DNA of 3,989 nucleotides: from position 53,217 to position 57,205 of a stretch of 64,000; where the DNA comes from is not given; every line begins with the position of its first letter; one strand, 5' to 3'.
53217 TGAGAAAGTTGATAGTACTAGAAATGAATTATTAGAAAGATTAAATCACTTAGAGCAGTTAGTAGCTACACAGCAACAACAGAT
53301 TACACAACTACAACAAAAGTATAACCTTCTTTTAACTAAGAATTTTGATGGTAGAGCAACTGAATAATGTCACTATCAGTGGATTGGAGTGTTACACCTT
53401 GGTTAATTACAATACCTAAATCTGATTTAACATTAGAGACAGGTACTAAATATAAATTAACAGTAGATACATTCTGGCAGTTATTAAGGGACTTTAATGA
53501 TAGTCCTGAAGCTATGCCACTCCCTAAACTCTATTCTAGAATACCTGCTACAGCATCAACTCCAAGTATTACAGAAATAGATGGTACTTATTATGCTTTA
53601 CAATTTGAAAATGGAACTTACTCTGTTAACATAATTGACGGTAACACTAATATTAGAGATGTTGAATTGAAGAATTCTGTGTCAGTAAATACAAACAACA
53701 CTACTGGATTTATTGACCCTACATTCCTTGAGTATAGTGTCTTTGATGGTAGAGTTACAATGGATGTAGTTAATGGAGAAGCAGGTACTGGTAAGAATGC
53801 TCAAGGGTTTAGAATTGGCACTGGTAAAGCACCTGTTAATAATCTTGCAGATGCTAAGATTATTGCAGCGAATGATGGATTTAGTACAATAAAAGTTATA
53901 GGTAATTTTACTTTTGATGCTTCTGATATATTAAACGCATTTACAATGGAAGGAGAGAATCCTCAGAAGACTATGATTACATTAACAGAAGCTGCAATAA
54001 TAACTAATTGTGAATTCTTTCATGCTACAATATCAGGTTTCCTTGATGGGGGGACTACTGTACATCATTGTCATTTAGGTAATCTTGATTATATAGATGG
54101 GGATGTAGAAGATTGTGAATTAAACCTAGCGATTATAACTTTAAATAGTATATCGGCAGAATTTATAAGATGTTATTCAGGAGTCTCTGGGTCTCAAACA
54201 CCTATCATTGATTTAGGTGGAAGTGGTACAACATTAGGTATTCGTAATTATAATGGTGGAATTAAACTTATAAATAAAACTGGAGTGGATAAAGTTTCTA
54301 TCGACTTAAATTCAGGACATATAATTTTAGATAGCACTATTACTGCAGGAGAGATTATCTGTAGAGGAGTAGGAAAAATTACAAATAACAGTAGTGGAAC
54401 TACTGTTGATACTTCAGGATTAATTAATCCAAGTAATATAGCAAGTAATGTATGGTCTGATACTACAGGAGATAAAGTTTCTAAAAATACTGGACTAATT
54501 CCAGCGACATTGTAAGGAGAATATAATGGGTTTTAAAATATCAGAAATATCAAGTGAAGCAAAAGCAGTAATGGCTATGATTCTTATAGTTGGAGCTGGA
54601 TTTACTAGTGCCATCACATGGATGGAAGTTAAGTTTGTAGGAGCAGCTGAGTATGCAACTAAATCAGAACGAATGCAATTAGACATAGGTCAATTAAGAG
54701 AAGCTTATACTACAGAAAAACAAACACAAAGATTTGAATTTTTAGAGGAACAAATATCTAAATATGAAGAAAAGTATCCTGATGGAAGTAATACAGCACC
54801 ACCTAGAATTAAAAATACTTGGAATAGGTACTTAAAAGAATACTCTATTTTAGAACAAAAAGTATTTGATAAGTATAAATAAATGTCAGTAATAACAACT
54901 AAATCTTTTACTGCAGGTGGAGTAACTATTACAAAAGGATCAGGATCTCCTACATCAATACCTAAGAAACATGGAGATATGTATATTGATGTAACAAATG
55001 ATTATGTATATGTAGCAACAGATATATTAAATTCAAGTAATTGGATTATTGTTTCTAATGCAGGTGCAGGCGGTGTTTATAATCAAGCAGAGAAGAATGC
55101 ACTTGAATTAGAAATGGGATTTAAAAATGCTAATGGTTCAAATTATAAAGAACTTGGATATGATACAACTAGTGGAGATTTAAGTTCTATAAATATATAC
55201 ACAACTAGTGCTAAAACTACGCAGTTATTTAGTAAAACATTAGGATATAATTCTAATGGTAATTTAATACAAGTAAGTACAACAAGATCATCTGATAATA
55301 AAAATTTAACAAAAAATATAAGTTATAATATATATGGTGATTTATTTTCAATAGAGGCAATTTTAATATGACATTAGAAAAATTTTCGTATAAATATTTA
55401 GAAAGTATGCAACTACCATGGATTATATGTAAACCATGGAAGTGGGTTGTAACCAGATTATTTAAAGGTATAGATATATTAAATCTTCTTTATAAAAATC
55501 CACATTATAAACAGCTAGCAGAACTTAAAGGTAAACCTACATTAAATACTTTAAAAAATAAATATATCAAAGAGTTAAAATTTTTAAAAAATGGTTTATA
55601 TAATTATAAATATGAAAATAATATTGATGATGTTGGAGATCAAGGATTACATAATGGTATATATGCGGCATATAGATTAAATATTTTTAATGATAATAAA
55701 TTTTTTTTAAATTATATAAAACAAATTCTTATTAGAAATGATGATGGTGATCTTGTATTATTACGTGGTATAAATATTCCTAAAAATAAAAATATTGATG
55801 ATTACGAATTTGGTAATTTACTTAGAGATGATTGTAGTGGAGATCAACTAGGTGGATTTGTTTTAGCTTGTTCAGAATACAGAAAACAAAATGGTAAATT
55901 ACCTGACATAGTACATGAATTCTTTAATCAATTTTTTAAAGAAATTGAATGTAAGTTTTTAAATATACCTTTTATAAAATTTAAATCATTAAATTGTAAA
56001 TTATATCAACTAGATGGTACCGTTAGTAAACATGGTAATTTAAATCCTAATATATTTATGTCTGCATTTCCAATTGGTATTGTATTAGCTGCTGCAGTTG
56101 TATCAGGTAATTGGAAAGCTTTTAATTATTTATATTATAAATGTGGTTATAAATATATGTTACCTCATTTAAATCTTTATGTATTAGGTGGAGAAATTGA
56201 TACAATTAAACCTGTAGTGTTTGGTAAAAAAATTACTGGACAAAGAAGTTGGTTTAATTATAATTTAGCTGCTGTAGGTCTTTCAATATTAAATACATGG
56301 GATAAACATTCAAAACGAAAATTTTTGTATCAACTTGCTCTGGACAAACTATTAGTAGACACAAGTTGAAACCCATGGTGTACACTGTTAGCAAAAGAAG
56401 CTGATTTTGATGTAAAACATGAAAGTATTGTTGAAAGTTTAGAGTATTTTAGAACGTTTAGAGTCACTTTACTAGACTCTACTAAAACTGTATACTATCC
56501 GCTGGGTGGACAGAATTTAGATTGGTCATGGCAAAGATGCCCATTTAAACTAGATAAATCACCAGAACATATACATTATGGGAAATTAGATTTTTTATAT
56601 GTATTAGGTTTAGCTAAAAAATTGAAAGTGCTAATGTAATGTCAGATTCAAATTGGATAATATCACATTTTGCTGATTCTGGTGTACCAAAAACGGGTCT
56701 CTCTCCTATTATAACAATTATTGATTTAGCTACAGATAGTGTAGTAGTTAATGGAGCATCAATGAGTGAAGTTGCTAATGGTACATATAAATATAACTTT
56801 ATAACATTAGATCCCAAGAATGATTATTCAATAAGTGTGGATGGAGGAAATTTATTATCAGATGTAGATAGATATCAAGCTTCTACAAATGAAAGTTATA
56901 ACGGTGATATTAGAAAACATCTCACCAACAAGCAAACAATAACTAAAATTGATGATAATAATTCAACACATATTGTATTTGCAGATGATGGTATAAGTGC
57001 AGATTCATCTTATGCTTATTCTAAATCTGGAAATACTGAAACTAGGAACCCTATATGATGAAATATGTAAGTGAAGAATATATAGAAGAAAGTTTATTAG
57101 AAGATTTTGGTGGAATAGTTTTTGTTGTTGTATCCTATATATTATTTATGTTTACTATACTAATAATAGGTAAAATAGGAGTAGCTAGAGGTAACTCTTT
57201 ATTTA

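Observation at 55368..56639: In-frame TGA separating a 333-codon ORF from an 89-codon start-less open frame that ends TAATG on the next gene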

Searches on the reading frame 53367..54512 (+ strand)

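Call 7: search_protein_families(library=pfam, proteins=[window:53367-54512:+], max_evalue=1)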
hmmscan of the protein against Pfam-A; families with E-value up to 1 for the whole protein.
window:53367-54512:+ (382 aa): 1 family
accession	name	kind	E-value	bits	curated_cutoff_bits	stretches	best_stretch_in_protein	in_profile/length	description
PF01331.24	mRNA_cap_enzyme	-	0.18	12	29.6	1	72-137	25-85/194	mRNA capping enzyme, catalytic domain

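Call 8: search_protein_families(library=phrogs, proteins=[window:53367-54512:+], max_evalue=1)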
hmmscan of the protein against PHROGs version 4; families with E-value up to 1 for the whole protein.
window:53367-54512:+ (382 aa): 1 family
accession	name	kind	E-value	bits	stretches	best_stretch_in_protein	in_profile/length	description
phrog_15983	-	unknown function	0.11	13.7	1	166-214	41-88/89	-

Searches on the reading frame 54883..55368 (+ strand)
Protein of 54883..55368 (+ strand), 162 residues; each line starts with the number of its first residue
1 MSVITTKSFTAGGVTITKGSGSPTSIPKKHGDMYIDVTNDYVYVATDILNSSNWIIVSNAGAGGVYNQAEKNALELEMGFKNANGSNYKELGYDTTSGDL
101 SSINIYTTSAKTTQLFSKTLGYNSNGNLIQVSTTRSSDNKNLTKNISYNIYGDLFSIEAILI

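Call 7: search_protein_families(library=pfam, proteins=[window:54883-55368:+], max_evalue=1)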
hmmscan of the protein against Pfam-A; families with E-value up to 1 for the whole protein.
window:54883-55368:+ (162 aa): 1 family
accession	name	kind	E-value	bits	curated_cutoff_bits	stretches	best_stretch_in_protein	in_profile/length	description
PF19329.4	KCTD11_21_C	-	0.0084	16.4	27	1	98-143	35-79/154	BTB/POZ domain-containing protein KCTD11/21 C-terminus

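Call 8: search_protein_families(library=phrogs, proteins=[window:54883-55368:+], max_evalue=1)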
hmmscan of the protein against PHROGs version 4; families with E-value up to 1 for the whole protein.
window:54883-55368:+ (162 aa): 3 families
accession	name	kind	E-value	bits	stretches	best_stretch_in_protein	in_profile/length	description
phrog_9464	-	unknown function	0.0025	18.9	1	16-134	7-135/181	-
phrog_19399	-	unknown function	0.028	15.4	0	29-41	19-31/67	-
phrog_29397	-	unknown function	0.27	12.3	0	24-82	83-144/171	-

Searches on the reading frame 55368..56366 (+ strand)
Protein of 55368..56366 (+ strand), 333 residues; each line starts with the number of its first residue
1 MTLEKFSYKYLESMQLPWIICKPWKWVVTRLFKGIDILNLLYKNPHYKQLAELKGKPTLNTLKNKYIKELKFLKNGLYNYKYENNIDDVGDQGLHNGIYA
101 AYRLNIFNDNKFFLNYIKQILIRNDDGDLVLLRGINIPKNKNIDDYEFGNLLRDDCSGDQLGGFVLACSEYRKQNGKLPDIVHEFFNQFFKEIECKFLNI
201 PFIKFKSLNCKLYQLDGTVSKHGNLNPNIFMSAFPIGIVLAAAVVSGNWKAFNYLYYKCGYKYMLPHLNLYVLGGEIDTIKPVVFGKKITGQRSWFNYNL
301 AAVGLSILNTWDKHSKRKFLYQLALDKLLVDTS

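Call 7: search_protein_families(library=pfam, proteins=[window:55368-56366:+], max_evalue=1)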
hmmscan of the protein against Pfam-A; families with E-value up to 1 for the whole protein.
window:55368-56366:+ (333 aa): 0 families

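Call 8: search_protein_families(library=phrogs, proteins=[window:55368-56366:+], max_evalue=1)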
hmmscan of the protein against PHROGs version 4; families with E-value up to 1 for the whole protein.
window:55368-56366:+ (333 aa): 1 family
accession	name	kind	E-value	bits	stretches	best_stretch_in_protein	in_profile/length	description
phrog_38614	-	unknown function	0.0026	19.1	0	72-100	16-44/74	-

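Call 22: predict_structure(protein=window:55368-56366:+)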
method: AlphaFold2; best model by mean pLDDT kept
length: 333 residues; sequences in the alignment: 1
mean_pLDDT: 52.0   pTM: 0.49
mean pLDDT of the five models: 52.0, 45.0, 35.7, 35.5, 27.6
residues with pLDDT >= 90: 0; 70-90: 40; 50-70: 142; < 50: 151
segments of 3 or more residues with pLDDT < 50: 83-95, 133-143, 149-156, 195-235, 262-333
pLDDT, mean of each block of 10 residues (from residue 1): 73 63 63 68 69 65 68 61 44 50 58 65 68 48 47 46 63 71 75 47 24 25 31 51 65 57 38 29 30 34 41 45 39 32
secondary structure, 60 per line:
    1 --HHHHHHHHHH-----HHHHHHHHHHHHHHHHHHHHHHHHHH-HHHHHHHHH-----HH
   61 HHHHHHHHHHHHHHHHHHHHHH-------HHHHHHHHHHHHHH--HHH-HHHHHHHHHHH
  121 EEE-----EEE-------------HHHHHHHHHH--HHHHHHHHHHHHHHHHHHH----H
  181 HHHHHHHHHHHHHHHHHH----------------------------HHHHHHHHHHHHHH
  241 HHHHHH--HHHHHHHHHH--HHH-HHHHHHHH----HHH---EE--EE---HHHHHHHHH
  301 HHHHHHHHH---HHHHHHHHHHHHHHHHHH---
elements in order: H3-12 H18-43 H45-53 H59-82 H90-103 H110-120 E121-123 E129-131 H145-154 H157-175 H180-198 H227-246 H249-258 H265-272 H292-309 H313-330

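Call 25: search_protein_representatives(protein=window:55368-56366:+)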
Query: 333 residues. Proteins with E-value up to 0.001 (for the whole library): 10; up to 1e-10: 9; up to 1e-30: 4. The best 10 are listed.
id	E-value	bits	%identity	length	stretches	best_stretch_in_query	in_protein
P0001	1.5e-226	767.4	100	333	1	1-333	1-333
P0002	3.2e-35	138.3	40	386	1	4-320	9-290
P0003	1.3e-34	136.2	43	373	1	1-308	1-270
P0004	9.4e-31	123.6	39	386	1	26-319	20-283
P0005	8.0e-29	117.2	42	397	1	11-307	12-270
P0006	1.2e-23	100.1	39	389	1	36-272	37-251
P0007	3.1e-20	89.0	38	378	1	9-308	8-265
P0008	5.0e-12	62.0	38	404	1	31-308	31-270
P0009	6.8e-11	58.2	38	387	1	68-267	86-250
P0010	3.1e-05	39.6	33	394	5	230-273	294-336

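Call 35: find_encoding_contigs(protein=P0006, flank=10000, max_places=4)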
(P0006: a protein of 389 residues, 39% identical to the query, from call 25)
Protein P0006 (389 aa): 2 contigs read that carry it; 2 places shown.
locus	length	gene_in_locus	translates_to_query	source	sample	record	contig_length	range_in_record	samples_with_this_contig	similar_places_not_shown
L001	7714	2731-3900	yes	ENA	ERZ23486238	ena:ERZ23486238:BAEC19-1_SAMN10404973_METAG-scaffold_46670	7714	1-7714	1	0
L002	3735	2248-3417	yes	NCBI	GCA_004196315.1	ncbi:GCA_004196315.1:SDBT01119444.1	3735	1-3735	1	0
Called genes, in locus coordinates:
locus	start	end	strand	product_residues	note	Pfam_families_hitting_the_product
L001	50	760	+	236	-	-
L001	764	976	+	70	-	-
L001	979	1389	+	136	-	PF12637:TSCPD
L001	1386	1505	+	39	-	-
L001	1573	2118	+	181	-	PF02661:Fic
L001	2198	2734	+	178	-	PF13392:HNH_3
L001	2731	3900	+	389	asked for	-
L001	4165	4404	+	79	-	-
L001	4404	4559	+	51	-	-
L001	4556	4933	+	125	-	-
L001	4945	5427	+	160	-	PF22769:DCD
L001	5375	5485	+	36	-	-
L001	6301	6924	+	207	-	-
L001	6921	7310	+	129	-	-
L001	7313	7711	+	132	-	-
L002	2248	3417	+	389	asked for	-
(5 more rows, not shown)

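Call 36: find_encoding_contigs(protein=P0002, flank=10000, max_places=4)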
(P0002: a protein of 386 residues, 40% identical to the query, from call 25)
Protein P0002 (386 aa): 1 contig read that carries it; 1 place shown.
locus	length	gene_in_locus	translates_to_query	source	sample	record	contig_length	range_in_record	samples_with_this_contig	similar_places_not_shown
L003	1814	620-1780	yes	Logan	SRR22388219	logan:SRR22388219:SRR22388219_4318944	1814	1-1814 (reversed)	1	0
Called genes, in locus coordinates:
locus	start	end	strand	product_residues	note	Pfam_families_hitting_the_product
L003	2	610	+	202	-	?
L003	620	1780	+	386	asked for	-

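Call 45: predict_structure(alignment_id=A2)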
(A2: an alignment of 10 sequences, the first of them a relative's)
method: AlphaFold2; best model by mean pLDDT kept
length: 387 residues; sequences in the alignment: 10
mean_pLDDT: 74.2   pTM: 0.80
mean pLDDT of the five models: 74.2, 73.5, 72.9, 72.4, 64.9
residues with pLDDT >= 90: 119; 70-90: 140; 50-70: 48; < 50: 80
segments of 3 or more residues with pLDDT < 50: 1-20, 70-85, 257-260, 334-369, 384-387
pLDDT, mean of each block of 10 residues (from residue 1): 33 39 77 88 94 87 67 46 57 76 75 85 91 80 79 86 92 81 92 85 85 91 96 96 95 61 83 95 84 96 84 81 69 44 31 34 42 62 47
secondary structure, 60 per line:
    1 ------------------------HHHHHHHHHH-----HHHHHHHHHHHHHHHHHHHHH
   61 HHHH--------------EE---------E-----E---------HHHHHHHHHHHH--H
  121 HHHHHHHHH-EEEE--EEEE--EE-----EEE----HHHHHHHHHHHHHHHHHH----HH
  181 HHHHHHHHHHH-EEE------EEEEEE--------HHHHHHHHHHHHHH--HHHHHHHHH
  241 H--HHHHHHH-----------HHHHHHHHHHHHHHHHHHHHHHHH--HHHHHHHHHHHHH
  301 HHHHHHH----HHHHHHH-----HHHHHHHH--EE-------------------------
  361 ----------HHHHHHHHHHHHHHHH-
elements in order: H25-34 H40-64 H106-117 H120-129 E131-134 E137-140 E150-152 H157-174 H179-191 E193-195 E202-207 H216-229 H232-241 H244-250 H262-285 H288-307 H312-318 H324-331 H371-386

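Call 71: fold_search(model_id=the predicted structure, library=viral)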
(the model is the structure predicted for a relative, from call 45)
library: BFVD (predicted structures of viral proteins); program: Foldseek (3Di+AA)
matches with E <= 10: 225; with E <= 0.001: 0
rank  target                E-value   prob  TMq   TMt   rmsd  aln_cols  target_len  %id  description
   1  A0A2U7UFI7            1.2e-01  0.16  0.19  0.14  26.6       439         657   11  F-box domain containing protein [Pandoravirus macleodensis]
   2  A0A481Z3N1            2.5e-01  0.47  0.25  0.11  11.2       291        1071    9  glucan endo-1,3-beta-D-glucosidase [Pithovirus LCPAC101]
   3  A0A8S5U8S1            3.1e-01  0.13  0.15  0.07  23.6       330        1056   12  Effector protein, Immunity protein, peptidoglycan, PROTEIN BINDING.4A [Myoviridae sp. ctZhz2]
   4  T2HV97                4.1e-01  0.08  0.14  0.17  20.1       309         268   13  Nucleoprotein [Lisianthus necrotic ringspot virus]
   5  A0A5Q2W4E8            4.7e-01  0.38  0.30  0.16  13.8       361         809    9  (no name in the UniProt tables at hand)
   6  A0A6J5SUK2            4.9e-01  0.08  0.15  0.12  19.5       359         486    9  Caudovirus, tape measure, N-terminal [uncultured Caudovirales phage]
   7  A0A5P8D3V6            6.4e-01  0.21  0.23  0.09  14.2       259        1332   13  (no name in the UniProt tables at hand)
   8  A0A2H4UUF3            6.4e-01  0.10  0.18  0.12  25.0       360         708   10  RING-finger domain-containing protein [Bodo saltans virus]
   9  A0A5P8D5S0            7.4e-01  0.06  0.13  0.11  29.4       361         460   12  (no name in the UniProt tables at hand)
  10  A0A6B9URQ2            8.1e-01  0.23  0.23  0.14  23.0       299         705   12  (no name in the UniProt tables at hand)
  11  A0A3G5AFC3            8.8e-01  0.11  0.17  0.16  19.7       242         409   10  F-box domain-containing protein [Solivirus sp.]
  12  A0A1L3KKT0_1          9.2e-01  0.12  0.17  0.07  22.4       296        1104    9  Genome polyprotein [Hubei picorna-like virus 81]
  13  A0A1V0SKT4            9.2e-01  0.04  0.12  0.14  24.1       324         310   12  Uncharacterized protein [Klosneuvirus KNV1]
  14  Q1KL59                9.7e-01  0.09  0.14  0.22  15.4       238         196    8  Nucleoprotein (Fragment) [Tomato spotted wilt virus]
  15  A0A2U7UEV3            9.7e-01  0.08  0.16  0.13  18.2       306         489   13  Uncharacterized protein [Pandoravirus macleodensis]
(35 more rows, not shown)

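Call 72: search_protein_families(library=pfam, alignment_id=A2, max_evalue=1)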
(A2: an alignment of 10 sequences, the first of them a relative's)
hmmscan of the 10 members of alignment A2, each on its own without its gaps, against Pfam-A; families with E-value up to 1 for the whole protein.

A. member 1, P0009 (387 aa): 1 family
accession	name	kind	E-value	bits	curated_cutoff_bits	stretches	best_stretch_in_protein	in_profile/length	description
PF15544.11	Ntox6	-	0.06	13.3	25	1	249-308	128-185/279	Bacterial toxin 6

B. families by the number of members that match (of 10 scanned): 5 families
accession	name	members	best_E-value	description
PF06086.17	Pox_A30L_A26L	1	0.02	Orthopoxvirus A26L/A30L protein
PF22865.1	MgtS-like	1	0.031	Small protein MgtS-like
PF15544.11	Ntox6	1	0.06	Bacterial toxin 6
PF17660.6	BTRD1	1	0.076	Polyglycine hydrolase-like, structural repeat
PF10762.14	DUF2583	1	0.13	Protein of unknown function (DUF2583)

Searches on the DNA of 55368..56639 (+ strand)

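Call 6: search_dna_similar(query=window:55368-56639:+, collection=phages, mode=distant)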
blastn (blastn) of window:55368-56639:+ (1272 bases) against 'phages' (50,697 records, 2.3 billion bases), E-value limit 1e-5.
No match.

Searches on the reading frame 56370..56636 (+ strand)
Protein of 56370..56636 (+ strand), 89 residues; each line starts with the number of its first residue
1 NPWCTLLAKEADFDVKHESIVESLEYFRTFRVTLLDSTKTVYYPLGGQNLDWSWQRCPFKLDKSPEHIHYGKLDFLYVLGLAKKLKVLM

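Call 7: search_protein_families(library=pfam, proteins=[window:56370-56636:+], max_evalue=1)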
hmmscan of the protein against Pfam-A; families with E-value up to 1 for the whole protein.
window:56370-56636:+ (89 aa): 0 families

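Call 8: search_protein_families(library=phrogs, proteins=[window:56370-56636:+], max_evalue=1)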
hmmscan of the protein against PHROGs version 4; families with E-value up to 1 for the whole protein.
window:56370-56636:+ (89 aa): 0 families

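Call 73: find_homologous_proteins(query=window:56370-56636:+, max_evalue=0.01)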
Query window:56370-56636:+: no candidate shares three 5-residue words with the query. No homologue found.

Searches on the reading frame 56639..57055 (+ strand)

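Call 7: search_protein_families(library=pfam, proteins=[window:56639-57055:+], max_evalue=1)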
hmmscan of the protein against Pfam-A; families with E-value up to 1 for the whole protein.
window:56639-57055:+ (139 aa): 1 family
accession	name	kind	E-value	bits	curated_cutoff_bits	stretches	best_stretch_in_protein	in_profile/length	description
PF21382.2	IntS9_C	-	0.046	14.2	27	1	87-116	26-53/71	Integrator IntS9, C-terminal domain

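Call 8: search_protein_families(library=phrogs, proteins=[window:56639-57055:+], max_evalue=1)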
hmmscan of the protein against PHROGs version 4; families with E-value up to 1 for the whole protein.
window:56639-57055:+ (139 aa): 1 family
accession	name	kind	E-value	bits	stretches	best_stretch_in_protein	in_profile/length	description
phrog_28520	-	unknown function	0.31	12.3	0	106-129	26-49/76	-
